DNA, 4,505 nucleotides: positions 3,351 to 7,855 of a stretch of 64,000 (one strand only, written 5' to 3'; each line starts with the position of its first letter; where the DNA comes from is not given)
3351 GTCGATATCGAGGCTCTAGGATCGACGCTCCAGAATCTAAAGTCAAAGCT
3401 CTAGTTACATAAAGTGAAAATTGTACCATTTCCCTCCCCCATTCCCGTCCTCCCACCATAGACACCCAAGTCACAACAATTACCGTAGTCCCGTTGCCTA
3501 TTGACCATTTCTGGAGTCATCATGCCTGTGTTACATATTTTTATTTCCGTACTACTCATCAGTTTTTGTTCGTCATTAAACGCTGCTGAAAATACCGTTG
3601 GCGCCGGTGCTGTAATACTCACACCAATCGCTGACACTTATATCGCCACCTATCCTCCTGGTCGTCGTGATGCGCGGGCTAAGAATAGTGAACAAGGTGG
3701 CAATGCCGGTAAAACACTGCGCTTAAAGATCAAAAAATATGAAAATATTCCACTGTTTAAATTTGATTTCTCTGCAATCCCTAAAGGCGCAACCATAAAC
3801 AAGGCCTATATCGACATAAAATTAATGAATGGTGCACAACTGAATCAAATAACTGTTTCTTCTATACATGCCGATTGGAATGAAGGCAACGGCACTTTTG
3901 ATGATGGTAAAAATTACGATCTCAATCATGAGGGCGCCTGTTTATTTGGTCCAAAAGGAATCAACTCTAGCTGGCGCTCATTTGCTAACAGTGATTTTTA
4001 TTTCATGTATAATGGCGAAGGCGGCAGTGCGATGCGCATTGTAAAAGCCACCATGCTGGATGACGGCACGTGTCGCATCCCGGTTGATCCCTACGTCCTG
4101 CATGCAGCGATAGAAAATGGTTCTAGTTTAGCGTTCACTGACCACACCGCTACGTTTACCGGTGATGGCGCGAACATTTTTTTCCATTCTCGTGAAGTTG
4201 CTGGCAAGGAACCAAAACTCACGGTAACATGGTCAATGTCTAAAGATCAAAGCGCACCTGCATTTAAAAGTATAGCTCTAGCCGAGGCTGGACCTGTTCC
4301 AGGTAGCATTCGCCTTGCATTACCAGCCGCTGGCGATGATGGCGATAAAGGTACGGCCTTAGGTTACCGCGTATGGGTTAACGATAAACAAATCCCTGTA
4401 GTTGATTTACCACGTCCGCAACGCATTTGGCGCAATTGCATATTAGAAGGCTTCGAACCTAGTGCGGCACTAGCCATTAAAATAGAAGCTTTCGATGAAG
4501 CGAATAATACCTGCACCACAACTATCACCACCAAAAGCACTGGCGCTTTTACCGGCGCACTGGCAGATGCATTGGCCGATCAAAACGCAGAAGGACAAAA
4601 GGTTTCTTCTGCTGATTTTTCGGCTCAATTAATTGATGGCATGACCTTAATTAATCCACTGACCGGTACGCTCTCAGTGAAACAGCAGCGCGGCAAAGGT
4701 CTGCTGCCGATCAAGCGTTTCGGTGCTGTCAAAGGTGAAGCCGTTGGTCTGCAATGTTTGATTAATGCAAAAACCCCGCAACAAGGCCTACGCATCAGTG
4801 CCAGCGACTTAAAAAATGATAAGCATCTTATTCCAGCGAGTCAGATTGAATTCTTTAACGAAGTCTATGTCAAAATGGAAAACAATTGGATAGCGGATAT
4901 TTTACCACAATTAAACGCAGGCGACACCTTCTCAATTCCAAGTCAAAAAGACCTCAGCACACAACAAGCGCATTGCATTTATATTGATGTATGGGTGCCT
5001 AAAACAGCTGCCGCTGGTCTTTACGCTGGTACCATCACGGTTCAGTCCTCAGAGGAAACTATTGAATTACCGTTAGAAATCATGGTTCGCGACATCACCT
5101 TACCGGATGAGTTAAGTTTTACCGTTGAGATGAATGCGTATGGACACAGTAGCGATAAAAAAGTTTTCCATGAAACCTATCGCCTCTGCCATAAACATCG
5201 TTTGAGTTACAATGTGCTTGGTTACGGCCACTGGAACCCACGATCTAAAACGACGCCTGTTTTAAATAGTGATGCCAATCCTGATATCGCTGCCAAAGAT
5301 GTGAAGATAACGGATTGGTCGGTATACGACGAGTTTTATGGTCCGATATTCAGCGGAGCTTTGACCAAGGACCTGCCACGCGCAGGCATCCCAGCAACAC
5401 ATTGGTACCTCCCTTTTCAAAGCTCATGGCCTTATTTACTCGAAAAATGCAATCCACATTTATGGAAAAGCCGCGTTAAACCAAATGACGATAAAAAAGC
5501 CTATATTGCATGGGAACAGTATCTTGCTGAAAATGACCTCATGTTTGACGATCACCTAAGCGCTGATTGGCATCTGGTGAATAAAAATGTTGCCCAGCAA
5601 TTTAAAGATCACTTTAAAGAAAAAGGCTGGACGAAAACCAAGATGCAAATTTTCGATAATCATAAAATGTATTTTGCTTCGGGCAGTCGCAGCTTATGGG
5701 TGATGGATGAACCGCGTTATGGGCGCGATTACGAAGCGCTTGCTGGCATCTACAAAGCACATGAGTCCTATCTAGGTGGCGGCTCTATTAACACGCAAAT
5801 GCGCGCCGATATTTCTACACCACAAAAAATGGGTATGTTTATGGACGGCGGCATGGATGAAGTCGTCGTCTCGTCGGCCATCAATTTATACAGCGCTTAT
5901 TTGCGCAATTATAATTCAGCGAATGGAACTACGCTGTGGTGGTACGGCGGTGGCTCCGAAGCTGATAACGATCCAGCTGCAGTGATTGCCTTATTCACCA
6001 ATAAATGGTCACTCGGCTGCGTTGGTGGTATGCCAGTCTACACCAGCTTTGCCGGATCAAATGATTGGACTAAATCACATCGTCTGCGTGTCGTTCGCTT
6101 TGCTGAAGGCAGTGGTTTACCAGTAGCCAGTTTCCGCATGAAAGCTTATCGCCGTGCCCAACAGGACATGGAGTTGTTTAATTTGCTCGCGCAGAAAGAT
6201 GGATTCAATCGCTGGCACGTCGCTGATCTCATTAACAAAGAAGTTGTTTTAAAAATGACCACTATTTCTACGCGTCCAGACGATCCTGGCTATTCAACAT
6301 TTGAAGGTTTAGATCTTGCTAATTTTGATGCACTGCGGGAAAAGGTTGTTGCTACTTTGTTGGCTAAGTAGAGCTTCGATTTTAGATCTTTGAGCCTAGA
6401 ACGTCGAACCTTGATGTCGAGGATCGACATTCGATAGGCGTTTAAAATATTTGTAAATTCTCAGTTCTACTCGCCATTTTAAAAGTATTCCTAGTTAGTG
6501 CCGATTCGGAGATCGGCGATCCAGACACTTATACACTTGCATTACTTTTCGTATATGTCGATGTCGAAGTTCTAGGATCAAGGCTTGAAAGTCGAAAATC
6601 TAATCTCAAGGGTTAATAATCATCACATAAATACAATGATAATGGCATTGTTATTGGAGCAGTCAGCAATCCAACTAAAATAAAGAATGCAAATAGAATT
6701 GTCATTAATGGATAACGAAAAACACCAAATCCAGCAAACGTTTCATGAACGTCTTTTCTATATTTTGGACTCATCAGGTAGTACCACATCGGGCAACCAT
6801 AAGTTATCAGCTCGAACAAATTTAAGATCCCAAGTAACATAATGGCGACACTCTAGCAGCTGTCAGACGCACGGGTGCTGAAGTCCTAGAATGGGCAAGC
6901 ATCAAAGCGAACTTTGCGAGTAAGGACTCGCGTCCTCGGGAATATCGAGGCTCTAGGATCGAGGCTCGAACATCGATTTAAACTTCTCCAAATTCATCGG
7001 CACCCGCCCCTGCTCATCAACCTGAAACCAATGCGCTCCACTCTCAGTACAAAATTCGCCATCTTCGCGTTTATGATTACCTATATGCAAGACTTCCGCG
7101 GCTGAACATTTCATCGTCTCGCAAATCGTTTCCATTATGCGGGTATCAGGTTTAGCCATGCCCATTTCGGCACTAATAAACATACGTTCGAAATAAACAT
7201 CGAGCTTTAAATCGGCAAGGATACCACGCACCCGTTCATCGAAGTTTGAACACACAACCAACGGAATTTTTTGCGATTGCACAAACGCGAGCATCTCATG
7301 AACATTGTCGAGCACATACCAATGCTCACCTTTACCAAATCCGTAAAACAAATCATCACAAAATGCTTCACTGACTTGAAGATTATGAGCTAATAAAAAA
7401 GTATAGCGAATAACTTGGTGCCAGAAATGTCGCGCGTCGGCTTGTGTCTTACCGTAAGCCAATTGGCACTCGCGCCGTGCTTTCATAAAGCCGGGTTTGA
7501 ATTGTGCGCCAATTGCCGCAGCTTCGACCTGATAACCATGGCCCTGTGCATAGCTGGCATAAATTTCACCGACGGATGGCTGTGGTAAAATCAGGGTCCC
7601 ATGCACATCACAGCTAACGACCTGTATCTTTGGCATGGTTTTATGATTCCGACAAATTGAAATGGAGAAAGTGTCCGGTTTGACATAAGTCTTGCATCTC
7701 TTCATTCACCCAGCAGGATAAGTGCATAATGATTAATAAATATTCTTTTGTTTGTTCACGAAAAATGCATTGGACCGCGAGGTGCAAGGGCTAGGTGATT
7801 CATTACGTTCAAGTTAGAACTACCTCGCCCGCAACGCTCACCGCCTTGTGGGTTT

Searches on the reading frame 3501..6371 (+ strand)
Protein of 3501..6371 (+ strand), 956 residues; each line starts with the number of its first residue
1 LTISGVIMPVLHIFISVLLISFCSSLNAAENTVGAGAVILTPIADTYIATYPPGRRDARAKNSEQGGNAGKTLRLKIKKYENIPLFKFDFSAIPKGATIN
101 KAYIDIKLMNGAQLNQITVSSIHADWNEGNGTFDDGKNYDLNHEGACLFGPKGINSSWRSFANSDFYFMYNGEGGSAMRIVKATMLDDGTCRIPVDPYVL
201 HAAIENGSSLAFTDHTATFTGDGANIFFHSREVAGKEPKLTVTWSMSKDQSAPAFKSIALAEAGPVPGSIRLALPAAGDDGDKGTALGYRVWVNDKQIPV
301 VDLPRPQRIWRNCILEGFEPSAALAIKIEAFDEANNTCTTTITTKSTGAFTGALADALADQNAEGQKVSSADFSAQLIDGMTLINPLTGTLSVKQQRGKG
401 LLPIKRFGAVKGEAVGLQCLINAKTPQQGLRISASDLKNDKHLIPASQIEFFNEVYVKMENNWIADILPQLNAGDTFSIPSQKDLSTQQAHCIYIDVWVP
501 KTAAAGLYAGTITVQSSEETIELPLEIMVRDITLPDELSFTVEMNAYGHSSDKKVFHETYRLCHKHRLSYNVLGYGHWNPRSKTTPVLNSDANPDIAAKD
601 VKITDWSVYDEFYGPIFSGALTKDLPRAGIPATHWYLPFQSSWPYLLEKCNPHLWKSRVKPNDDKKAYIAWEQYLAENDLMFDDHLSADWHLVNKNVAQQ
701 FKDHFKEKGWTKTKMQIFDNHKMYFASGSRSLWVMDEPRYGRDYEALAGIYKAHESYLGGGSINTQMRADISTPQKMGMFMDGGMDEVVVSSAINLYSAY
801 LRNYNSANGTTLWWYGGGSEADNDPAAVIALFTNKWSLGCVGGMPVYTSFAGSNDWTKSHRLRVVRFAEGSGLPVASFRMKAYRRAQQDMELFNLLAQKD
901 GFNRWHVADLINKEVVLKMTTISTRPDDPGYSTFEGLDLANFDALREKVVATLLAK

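Call 19: search_protein_families(library=pfam, proteins=[window:3501-6371:+])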
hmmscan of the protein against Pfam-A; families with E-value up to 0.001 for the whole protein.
window:3501-6371:+ (956 aa): 3 families
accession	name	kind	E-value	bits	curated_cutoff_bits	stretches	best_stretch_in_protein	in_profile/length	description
PF22680.2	Glyco_hydro_123_N_2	-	1.5e-12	48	27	1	409-515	27-141/142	Glycoside hydrolase 123 N-terminal domain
PF24517.2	CBM96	-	0.00037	20.8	26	0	60-133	13-92/164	Carbohydrate-binding module family 96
PF19543.5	GH123_N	-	0.00098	17.5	22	0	409-536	197-312/969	Glycoside hydrolase 123, N-terminal domain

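Call 29: find_encoding_contigs(protein=window:3522-6371:+, flank=6000, max_places=10)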
Protein window:3522-6371:+ (949 aa): 1 contig read that carries it; 1 place shown.
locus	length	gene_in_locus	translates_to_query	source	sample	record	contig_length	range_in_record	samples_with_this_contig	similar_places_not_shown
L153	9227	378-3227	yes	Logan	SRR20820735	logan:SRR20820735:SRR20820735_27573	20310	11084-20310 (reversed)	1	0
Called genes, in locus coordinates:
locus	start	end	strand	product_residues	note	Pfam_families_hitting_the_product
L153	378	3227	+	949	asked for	PF22680:Glyco_hydro_123_N_2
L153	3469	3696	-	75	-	-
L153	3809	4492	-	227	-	PF00702:Hydrolase, PF13419:HAD_2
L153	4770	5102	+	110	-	-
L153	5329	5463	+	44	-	-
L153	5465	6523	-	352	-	PF03747:ADP_ribosyl_GH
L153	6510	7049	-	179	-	PF01661:Macro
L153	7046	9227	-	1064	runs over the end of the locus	PF20604:DUF6798, PF00331:Glyco_hydro_10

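Call 52: find_homologous_proteins(query=window:3522-6371:+, max_evalue=1e-20)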
Query window:3522-6371:+ (949 aa): 6 proteins with E <= 1e-20 among 8000 candidates.
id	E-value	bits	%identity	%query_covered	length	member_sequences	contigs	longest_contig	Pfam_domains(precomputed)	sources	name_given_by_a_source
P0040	0.0e+0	2221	100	100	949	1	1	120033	PF22680.3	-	-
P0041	0.0e+0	1038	51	97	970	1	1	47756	-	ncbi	-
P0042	1.2e-289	982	49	98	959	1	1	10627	-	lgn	-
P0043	1.5e-288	978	49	99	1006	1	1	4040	PF22680.3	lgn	-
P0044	2.1e-287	974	49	98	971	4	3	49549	-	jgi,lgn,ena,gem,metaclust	metaclust:\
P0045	1.1e-252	859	44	99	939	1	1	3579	PF24517.3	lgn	-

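Call 53: find_encoding_contigs(protein=P0044, flank=3000, max_places=3)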
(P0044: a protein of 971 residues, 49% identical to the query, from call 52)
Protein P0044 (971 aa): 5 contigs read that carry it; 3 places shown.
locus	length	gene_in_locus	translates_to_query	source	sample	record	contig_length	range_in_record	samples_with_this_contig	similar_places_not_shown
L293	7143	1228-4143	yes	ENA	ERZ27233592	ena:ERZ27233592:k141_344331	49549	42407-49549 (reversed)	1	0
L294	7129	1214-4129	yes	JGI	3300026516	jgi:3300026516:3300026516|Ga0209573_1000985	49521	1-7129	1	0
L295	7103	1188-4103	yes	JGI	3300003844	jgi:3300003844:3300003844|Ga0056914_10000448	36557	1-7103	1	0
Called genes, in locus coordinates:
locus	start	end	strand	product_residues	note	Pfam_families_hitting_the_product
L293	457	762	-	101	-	-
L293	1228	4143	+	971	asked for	-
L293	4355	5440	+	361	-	PF12799:LRR_4 (faint), PF13855:LRR_8 (faint)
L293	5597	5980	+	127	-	PF00072:Response_reg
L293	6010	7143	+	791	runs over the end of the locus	PF13567:DUF4131, PF03772:Competence, PF00753:Lactamase_B (weak)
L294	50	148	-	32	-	-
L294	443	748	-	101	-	-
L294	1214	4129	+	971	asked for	-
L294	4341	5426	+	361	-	PF12799:LRR_4 (faint), PF13855:LRR_8 (faint)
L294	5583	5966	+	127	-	PF00072:Response_reg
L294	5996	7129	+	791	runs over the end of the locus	PF13567:DUF4131, PF03772:Competence, PF00753:Lactamase_B (weak)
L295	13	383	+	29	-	-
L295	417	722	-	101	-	-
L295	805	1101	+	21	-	-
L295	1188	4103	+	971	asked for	-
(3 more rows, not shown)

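Call 54: find_encoding_contigs(protein=P0042, flank=3000, max_places=2)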
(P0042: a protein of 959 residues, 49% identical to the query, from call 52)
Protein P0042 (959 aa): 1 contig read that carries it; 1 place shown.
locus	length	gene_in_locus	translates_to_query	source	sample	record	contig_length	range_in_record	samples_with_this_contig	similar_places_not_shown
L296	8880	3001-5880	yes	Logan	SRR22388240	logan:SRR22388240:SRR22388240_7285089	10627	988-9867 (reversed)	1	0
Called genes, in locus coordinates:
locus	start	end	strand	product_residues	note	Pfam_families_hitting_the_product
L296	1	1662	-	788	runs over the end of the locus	-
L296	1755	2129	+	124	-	PF01502:PRA-CH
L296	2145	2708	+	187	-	-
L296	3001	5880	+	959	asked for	-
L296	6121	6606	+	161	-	-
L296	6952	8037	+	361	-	PF13855:LRR_8 (faint), PF12799:LRR_4 (faint)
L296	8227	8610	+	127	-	PF00072:Response_reg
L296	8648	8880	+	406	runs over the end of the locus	?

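Call 85: search_protein_families(library=pfam, proteins=[L296:6121-6606:+], max_evalue=0.001)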
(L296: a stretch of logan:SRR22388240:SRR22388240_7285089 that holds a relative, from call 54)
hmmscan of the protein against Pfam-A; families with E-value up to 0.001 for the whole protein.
L296:6121-6606:+ (161 aa): 0 families

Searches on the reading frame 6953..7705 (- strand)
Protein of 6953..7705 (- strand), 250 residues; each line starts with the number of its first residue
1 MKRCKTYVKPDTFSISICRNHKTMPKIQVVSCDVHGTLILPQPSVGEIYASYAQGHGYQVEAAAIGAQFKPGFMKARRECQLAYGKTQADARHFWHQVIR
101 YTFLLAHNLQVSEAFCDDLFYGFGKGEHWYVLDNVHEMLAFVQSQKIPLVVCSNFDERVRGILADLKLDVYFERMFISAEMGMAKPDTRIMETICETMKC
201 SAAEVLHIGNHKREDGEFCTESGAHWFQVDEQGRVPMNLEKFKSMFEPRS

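Call 19: search_protein_families(library=pfam, proteins=[window:6953-7705:-])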
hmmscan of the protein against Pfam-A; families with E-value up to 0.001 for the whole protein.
window:6953-7705:- (250 aa): 2 families
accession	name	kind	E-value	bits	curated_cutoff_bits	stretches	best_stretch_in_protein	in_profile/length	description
PF00702.32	Hydrolase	-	2.3e-13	51.4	26.4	1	27-210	1-179/191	haloacid dehalogenase-like hydrolase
PF13419.12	HAD_2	-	1.7e-09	38.5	23.8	1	127-223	76-172/178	Haloacid dehalogenase-like hydrolase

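Call 30: find_encoding_contigs(protein=window:6953-7705:-, flank=6000, max_places=10)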
Protein window:6953-7705:- (250 aa): no gene with exactly this product is on record in the collection.
